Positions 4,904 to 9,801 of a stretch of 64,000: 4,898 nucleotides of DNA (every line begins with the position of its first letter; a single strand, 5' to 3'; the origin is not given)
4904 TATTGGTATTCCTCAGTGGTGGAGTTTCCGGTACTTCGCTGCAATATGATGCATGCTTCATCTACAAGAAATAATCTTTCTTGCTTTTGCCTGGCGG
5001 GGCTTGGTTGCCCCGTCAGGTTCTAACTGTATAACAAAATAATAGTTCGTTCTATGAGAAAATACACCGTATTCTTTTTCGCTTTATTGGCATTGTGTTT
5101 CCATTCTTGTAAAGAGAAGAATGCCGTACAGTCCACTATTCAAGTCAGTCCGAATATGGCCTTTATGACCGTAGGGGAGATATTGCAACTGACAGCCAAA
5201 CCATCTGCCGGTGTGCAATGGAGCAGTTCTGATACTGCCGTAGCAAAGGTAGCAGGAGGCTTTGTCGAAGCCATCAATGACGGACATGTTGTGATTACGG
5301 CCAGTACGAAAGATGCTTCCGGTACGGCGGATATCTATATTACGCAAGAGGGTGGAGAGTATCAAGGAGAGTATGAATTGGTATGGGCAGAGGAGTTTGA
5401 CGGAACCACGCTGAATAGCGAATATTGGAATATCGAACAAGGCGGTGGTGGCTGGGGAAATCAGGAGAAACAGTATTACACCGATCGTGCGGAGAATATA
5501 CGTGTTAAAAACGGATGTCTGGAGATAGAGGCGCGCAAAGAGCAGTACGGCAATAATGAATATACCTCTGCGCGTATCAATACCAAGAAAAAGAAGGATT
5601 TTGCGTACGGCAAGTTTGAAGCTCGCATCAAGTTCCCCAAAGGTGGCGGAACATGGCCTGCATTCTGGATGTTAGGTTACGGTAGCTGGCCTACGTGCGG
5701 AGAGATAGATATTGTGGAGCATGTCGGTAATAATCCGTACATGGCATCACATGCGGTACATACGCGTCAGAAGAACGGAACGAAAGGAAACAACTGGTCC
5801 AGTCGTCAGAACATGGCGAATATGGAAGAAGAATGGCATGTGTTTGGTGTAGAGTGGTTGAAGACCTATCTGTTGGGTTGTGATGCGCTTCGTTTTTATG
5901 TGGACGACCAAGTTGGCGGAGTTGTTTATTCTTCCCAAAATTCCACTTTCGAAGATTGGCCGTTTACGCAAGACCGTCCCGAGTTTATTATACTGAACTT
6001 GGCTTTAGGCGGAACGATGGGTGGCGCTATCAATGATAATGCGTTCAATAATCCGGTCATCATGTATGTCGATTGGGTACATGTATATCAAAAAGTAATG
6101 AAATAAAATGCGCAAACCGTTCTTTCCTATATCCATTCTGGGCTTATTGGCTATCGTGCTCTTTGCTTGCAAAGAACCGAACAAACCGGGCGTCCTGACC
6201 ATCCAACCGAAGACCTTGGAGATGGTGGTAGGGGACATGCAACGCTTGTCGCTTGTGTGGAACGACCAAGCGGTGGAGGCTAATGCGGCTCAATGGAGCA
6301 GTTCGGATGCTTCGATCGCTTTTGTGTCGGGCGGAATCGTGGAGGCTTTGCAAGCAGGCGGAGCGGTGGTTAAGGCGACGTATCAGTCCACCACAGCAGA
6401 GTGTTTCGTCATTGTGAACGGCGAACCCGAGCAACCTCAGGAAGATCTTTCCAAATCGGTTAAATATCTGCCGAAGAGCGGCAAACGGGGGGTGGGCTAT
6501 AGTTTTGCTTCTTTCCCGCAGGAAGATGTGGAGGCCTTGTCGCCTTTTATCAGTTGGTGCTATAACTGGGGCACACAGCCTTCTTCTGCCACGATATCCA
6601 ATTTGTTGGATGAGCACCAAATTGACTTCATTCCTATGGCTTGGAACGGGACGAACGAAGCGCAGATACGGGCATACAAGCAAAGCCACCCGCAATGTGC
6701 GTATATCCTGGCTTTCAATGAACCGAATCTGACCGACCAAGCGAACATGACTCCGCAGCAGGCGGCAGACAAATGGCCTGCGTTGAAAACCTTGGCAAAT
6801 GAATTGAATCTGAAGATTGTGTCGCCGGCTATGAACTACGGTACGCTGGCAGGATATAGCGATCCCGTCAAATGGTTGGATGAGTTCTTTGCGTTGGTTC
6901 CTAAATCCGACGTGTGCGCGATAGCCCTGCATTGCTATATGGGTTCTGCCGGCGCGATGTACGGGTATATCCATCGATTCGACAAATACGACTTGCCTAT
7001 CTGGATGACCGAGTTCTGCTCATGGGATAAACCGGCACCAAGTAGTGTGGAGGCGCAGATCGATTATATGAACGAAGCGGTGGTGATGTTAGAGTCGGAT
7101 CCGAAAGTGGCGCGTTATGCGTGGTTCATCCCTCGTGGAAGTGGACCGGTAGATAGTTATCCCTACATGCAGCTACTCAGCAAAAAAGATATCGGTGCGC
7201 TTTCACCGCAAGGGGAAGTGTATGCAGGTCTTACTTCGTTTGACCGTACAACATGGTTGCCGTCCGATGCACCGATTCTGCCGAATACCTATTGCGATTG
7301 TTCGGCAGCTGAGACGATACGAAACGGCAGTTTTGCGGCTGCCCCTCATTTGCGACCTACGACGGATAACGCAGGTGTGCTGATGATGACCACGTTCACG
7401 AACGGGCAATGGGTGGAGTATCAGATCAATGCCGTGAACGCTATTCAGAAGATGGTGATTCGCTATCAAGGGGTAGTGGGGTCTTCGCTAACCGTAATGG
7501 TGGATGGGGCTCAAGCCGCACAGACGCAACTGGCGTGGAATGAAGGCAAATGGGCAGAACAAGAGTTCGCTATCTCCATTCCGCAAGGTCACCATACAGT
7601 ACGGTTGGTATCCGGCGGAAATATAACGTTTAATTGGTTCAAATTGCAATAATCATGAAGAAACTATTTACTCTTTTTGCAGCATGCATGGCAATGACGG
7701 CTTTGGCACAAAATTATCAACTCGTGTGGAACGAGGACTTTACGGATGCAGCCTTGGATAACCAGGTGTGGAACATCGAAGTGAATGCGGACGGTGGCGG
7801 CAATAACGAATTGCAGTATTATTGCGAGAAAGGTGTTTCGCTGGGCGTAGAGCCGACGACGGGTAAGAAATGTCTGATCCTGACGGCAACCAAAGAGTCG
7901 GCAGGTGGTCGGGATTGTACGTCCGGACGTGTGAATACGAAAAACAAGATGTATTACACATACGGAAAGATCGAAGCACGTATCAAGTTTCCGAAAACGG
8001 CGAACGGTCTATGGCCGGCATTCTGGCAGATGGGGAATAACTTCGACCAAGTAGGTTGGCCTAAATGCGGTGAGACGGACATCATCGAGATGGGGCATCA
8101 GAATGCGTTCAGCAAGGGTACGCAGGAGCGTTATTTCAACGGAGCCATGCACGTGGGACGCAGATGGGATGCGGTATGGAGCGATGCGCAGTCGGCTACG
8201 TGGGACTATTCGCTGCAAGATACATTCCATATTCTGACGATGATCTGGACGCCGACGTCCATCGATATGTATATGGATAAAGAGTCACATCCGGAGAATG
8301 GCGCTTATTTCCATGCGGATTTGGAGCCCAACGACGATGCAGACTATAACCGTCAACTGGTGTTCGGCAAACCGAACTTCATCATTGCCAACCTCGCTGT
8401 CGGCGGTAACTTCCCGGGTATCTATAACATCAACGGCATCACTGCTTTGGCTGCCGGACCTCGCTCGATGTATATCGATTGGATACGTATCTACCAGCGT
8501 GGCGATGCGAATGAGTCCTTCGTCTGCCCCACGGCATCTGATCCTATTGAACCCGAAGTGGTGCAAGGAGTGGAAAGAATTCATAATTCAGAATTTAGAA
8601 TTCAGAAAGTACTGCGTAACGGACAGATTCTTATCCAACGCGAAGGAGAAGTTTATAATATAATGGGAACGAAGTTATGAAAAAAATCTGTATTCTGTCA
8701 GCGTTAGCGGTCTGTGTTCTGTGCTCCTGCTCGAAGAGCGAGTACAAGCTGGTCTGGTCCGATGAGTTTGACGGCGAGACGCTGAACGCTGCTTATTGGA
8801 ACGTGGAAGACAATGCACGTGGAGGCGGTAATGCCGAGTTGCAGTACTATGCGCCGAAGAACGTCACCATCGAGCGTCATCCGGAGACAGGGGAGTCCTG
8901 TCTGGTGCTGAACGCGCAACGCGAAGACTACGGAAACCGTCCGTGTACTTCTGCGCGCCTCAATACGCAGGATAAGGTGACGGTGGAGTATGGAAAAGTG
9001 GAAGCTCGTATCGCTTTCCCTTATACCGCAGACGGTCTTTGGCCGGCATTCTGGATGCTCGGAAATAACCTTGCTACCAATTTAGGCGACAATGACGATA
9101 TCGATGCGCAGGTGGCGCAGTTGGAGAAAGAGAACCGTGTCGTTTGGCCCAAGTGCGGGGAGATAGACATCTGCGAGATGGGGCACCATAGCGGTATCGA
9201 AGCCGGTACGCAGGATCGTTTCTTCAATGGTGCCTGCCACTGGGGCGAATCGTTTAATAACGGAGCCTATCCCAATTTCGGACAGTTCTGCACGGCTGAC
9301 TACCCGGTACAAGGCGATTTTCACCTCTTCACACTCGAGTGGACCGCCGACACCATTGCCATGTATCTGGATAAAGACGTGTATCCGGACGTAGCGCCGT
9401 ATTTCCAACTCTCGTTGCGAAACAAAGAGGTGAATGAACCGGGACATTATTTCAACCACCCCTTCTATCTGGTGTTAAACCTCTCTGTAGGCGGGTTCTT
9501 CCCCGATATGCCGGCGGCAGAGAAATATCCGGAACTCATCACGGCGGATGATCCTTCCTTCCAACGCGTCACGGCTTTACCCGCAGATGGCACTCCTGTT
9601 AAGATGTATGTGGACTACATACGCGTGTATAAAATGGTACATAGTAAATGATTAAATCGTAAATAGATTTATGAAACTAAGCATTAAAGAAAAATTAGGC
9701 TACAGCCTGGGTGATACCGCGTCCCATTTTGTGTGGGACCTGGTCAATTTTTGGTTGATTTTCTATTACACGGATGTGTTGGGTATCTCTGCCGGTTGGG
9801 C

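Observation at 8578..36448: Family of more than 20 dispersed 7-nt periodic tandem tracts, in frame inside conserved enzymes, inside signal peptides and next to tRNAs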

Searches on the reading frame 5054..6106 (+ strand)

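Call 74: search_protein_families(library=pfam, proteins=[window:5054-6106:+])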
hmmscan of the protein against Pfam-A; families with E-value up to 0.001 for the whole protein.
window:5054-6106:+ (350 aa): 2 families
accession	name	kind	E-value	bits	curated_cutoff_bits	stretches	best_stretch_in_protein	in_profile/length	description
PF00722.28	Glyco_hydro_16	-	9.4e-23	81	22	1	138-314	3-154/175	Glycosyl hydrolases family 16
PF03935.22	SKN1_KRE6_Sbg1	-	7.4e-10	38.3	30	1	91-209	102-224/501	Beta-glucan synthesis-associated protein SKN1/KRE6/Sbg1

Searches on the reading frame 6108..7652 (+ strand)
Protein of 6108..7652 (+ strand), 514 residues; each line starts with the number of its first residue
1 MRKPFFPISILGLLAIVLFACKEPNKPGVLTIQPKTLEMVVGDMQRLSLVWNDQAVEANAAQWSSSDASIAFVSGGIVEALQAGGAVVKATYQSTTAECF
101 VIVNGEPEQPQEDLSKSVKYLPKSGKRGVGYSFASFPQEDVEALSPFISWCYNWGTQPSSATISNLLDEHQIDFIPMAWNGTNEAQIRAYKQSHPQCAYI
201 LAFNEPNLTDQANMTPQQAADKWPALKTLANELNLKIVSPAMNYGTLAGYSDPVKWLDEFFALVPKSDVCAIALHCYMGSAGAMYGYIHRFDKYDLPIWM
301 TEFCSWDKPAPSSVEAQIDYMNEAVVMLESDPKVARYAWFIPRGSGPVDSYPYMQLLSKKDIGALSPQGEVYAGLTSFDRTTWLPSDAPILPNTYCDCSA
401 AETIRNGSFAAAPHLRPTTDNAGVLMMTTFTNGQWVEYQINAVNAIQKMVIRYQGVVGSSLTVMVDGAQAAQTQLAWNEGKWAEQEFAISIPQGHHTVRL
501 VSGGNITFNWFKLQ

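Call 74: search_protein_families(library=pfam, proteins=[window:6108-7652:+])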
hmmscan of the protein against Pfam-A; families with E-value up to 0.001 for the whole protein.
window:6108-7652:+ (514 aa): 3 families
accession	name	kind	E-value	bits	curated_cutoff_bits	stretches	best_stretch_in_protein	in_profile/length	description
PF11790.14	Glyco_hydro_cc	-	8.5e-53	179.8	21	1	141-372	13-237/237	Glycosyl hydrolase catalytic core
PF18099.7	CBM_35_2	-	5.1e-06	26.9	23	1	405-512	1-111/112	Carbohydrate binding module (family 35)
PF03422.21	CBM_6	-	6.2e-06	27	28.9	1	414-513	12-123/125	Carbohydrate binding module (family 6)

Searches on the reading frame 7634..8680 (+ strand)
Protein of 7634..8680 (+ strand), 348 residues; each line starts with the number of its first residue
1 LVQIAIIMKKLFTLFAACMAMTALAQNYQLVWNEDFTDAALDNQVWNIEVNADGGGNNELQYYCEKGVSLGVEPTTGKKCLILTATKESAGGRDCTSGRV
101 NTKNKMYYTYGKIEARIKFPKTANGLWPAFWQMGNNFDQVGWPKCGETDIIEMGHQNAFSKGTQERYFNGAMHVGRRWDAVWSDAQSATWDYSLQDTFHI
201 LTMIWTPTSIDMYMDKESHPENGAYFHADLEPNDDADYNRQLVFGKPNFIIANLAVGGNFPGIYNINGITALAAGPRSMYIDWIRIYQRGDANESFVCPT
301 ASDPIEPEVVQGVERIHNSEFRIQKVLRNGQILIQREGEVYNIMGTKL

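Call 6: search_protein_families(library=pfam, proteins=[window:7634-8680:+])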
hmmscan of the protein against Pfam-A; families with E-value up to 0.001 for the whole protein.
window:7634-8680:+ (348 aa): 2 families
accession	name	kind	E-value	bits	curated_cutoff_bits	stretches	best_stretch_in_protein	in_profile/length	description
PF03935.22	SKN1_KRE6_Sbg1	-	9.1e-13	47.9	30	2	42-135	136-224/501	Beta-glucan synthesis-associated protein SKN1/KRE6/Sbg1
PF00722.28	Glyco_hydro_16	-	5.9e-12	45.8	22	1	79-217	20-130/175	Glycosyl hydrolases family 16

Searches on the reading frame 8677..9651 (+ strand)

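Call 6: search_protein_families(library=pfam, proteins=[window:8677-9651:+])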
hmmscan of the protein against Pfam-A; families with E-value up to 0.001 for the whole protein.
window:8677-9651:+ (324 aa): 2 families
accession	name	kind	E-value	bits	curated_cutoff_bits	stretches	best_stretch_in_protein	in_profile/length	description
PF00722.28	Glyco_hydro_16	-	8.4e-10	38.8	22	1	76-144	22-75/175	Glycosyl hydrolases family 16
PF03935.22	SKN1_KRE6_Sbg1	-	1.1e-09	37.8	30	1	19-130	113-224/501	Beta-glucan synthesis-associated protein SKN1/KRE6/Sbg1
